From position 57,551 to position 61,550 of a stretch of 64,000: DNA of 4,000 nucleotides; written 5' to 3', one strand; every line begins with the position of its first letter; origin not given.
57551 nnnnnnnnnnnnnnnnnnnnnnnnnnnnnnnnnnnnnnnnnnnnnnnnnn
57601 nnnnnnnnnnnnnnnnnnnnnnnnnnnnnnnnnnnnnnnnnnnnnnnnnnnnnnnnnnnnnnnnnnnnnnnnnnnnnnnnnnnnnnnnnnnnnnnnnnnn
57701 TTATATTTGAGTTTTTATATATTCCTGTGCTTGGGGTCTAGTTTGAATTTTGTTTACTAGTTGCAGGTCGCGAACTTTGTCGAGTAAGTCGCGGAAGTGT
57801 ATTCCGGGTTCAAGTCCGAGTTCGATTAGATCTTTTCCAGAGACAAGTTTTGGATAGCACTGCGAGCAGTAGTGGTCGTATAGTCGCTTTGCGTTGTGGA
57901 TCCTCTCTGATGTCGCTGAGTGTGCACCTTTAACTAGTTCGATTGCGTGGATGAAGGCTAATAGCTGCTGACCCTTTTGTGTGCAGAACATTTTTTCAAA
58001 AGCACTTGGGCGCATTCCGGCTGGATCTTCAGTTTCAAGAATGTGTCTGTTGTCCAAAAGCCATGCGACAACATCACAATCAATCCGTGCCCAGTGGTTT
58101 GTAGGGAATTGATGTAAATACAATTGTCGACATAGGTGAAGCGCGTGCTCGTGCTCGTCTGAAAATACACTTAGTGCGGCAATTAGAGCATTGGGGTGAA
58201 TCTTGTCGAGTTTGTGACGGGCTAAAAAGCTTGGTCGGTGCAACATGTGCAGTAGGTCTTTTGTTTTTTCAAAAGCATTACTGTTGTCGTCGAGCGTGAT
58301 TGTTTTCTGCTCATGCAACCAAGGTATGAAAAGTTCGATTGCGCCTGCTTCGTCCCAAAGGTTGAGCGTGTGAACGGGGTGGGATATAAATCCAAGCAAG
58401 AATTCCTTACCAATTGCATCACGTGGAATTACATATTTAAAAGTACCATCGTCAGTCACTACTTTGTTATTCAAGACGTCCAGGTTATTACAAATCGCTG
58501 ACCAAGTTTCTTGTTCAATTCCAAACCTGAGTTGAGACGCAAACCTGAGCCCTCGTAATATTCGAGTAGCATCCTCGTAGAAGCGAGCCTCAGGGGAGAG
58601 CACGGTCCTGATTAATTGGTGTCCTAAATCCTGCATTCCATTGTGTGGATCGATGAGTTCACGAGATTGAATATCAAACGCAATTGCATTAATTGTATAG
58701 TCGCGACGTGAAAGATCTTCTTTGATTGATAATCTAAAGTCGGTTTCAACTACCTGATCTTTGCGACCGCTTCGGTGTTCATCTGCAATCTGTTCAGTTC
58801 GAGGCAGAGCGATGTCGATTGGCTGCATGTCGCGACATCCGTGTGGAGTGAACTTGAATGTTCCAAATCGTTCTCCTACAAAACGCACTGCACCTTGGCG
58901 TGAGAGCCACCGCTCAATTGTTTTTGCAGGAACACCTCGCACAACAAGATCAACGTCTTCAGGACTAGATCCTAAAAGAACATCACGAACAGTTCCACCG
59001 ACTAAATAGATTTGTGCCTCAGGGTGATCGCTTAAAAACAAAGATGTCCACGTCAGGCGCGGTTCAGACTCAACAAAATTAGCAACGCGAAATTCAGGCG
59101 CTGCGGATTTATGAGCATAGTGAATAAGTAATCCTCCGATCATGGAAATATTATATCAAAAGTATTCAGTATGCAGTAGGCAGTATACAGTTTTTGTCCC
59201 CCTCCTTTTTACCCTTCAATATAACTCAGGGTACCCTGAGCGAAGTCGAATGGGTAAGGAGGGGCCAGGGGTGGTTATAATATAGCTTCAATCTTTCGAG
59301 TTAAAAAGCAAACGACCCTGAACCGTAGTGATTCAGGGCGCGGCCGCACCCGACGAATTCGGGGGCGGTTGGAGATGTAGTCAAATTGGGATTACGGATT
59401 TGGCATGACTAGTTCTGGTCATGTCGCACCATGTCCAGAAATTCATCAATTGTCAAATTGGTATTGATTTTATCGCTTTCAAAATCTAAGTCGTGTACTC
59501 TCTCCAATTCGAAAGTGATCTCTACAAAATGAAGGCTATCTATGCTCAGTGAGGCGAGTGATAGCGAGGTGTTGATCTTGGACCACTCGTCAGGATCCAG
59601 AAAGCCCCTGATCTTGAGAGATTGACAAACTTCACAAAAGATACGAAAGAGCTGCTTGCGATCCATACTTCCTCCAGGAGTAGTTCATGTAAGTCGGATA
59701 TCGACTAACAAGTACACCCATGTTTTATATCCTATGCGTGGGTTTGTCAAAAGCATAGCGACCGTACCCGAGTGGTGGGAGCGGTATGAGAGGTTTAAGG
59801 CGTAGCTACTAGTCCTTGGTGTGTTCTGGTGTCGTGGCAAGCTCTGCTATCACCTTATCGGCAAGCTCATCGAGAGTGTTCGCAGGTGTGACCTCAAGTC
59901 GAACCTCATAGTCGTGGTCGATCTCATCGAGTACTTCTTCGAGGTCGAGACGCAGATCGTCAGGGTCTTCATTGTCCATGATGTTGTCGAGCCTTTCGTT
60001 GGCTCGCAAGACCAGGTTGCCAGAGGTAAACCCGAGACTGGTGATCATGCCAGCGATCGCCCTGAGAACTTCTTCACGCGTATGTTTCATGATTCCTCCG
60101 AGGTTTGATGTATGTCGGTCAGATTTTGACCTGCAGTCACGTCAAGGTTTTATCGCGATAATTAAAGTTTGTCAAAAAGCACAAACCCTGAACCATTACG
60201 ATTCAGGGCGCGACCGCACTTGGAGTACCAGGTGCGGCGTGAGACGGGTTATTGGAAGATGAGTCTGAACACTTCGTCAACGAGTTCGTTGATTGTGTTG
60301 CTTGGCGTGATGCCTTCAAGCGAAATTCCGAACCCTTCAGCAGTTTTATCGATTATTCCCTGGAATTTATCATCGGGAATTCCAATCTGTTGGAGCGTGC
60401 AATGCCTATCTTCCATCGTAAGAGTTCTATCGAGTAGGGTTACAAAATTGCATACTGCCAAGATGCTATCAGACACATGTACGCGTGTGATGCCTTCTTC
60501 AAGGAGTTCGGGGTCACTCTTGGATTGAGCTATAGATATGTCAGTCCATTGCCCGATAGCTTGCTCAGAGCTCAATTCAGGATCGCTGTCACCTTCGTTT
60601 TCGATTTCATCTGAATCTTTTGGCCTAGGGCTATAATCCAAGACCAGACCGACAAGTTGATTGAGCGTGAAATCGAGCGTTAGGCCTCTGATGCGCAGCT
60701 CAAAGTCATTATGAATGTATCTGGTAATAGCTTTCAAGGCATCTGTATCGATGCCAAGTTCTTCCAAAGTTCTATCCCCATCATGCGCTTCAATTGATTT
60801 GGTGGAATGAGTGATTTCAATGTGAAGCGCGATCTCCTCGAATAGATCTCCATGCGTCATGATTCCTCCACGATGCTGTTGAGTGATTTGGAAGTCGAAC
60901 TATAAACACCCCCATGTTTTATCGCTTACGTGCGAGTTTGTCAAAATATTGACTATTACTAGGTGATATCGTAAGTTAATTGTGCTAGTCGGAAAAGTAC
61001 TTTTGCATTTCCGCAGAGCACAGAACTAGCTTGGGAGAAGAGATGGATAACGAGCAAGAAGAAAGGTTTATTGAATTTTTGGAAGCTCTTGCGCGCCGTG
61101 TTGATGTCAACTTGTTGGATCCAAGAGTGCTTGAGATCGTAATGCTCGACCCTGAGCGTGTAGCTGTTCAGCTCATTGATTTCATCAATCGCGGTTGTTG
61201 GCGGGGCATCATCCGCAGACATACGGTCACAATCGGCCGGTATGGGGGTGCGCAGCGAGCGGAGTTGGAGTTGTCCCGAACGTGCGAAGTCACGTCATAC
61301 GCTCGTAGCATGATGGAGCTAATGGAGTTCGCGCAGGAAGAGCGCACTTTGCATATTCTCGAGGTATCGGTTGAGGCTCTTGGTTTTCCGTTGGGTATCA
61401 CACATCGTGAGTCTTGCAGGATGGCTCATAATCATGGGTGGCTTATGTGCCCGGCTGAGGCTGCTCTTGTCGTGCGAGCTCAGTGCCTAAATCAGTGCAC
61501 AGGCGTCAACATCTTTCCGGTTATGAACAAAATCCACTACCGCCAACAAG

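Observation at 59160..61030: Cassette array of small acidic ACP-like genes, each with a near-identical promoter and twin-hairpin terminator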

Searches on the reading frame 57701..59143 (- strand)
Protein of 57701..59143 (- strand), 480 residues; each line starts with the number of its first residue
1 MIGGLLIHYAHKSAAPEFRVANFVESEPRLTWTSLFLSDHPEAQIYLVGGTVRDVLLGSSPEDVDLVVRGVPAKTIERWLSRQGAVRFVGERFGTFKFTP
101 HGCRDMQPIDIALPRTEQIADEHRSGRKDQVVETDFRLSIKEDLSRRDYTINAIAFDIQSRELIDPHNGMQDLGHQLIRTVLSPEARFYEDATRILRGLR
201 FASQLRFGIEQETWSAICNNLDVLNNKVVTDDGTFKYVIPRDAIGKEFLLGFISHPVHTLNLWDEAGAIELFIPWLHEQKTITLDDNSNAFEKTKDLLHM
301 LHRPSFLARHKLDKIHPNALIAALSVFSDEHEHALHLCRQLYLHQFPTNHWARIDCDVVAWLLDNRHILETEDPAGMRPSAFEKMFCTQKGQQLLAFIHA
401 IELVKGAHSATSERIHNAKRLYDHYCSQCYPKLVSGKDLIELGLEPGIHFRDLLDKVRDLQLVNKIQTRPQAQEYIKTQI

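Call 3: search_protein_families(library=pfam, proteins=[window:57701-59143:-], max_evalue=1)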
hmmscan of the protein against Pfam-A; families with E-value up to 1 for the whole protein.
window:57701-59143:- (480 aa): 1 family
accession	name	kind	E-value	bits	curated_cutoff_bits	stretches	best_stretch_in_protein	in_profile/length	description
PF01743.26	PolyA_pol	-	9.4e-27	94.3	23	1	45-179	1-126/126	Poly A polymerase head domain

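Call 55: find_related_loci(query=window:57701-59143:-, collection=genome_contigs, flank=6000)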
Query window:57701-59143:- (480 aa) in genome_contigs; peptide patterns used: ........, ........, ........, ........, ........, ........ (x = any residue, [..] = any of these).
45 stretches matched a pattern; 8 encode a relative of the query (tblastn E <= 1e-3); 8 distinct loci.
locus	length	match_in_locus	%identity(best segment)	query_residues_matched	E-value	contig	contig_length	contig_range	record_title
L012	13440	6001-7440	89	1-480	0e+0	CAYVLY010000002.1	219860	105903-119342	MAG TPA_asm: uncultured Gammaproteobacteria bacterium isolate SRP167671_co2_208 genome assembly, contig: NODE_30_length_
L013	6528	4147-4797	35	44-276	3e-27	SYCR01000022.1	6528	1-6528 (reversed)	MAG: Actinomycetota bacterium isolate F1-20-MAGs198 F1-20__c94801, whole genome shotgun sequence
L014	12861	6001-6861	32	44-332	2e-27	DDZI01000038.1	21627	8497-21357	MAG TPA_asm: Actinobacteria bacterium UBA3012 UBA3012_contig_702, whole genome shotgun sequence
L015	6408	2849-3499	35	44-276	1e-26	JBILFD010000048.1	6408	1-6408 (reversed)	MAG: Candidatus Nanopelagicaceae bacterium isolate ME2016-07-29_3300044622_group7_bin60 Rohwer_bin345_scaffold_18814_c1,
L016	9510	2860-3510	34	44-276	1e-25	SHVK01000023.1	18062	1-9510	MAG: Candidatus Nanopelagicaceae bacterium isolate Baikal-deep-G34 BACOMB-C14878, whole genome shotgun sequence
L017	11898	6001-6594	36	44-241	1e-25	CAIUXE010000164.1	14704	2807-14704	MAG: uncultured actinobacterium isolate Kiruna3_bin-1268 genome assembly, contig: bin-1268:164/210, whole genome shotgun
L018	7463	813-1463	34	44-276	3e-25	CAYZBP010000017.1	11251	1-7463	MAG TPA_asm: uncultured Bifidobacterium sp. isolate binchicken_co175_326 genome assembly, contig: NODE_8339_length_11251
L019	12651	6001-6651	34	44-276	2e-25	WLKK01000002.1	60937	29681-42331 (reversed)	MAG: Actinomycetota bacterium isolate UFOp-RH-15aug16-288 RH-15aug16-288-c2, whole genome shotgun sequence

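Call 57: find_related_loci(query=window:57701-59143:-, collection=metagenome_contigs, flank=6000)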
Query window:57701-59143:- (480 aa) in metagenome_contigs; peptide patterns used: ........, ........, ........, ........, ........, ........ (x = any residue, [..] = any of these).
60 stretches matched a pattern; 14 encode a relative of the query (tblastn E <= 1e-3); 14 distinct loci.
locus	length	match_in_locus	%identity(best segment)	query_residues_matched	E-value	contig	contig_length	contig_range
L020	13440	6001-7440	85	1-480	0e+0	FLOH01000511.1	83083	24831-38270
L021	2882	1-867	100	192-480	0e+0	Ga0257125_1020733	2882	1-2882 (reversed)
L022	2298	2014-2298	100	1-95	1e-57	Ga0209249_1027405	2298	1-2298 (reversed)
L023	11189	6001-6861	32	44-332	4e-27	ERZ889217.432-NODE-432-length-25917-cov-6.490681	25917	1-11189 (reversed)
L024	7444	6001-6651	35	44-276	1e-26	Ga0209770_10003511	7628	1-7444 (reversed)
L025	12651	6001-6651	35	44-276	1e-26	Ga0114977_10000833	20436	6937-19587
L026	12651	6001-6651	35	44-276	2e-26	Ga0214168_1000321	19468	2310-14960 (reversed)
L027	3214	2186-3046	31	44-332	2e-26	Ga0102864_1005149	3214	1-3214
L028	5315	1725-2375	34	44-276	2e-26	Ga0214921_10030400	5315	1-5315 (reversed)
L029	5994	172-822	34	44-276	2e-25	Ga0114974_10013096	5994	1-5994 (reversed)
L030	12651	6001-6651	34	44-276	3e-25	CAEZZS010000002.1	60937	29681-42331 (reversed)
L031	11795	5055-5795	33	11-276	3e-25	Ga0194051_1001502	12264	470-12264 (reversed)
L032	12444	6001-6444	39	42-207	6e-22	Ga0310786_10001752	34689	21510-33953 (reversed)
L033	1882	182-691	33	44-240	5e-18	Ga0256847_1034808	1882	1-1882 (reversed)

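Call 69: search_protein_families(library=pfam, proteins=[L012:3939-5081:-, L012:5444-5734:+], max_evalue=0.01)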
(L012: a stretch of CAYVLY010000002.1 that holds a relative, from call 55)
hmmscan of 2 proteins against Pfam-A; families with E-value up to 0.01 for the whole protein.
L012:3939-5081:- (380 aa): 0 families

L012:5444-5734:+ (96 aa): 0 families

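Call 70: search_protein_families(library=padloc, proteins=[L012:3939-5081:-], max_evalue=0.01)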
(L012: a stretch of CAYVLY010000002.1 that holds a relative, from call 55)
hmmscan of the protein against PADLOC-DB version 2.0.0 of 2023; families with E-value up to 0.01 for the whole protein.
L012:3939-5081:- (380 aa): 0 families

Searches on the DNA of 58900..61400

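Call 17: search_rna_families(source=window, start=58900, end=61400, threshold=evalue, max_evalue=1)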
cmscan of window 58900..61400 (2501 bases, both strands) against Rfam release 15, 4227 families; matches with E-value up to 1: 0.
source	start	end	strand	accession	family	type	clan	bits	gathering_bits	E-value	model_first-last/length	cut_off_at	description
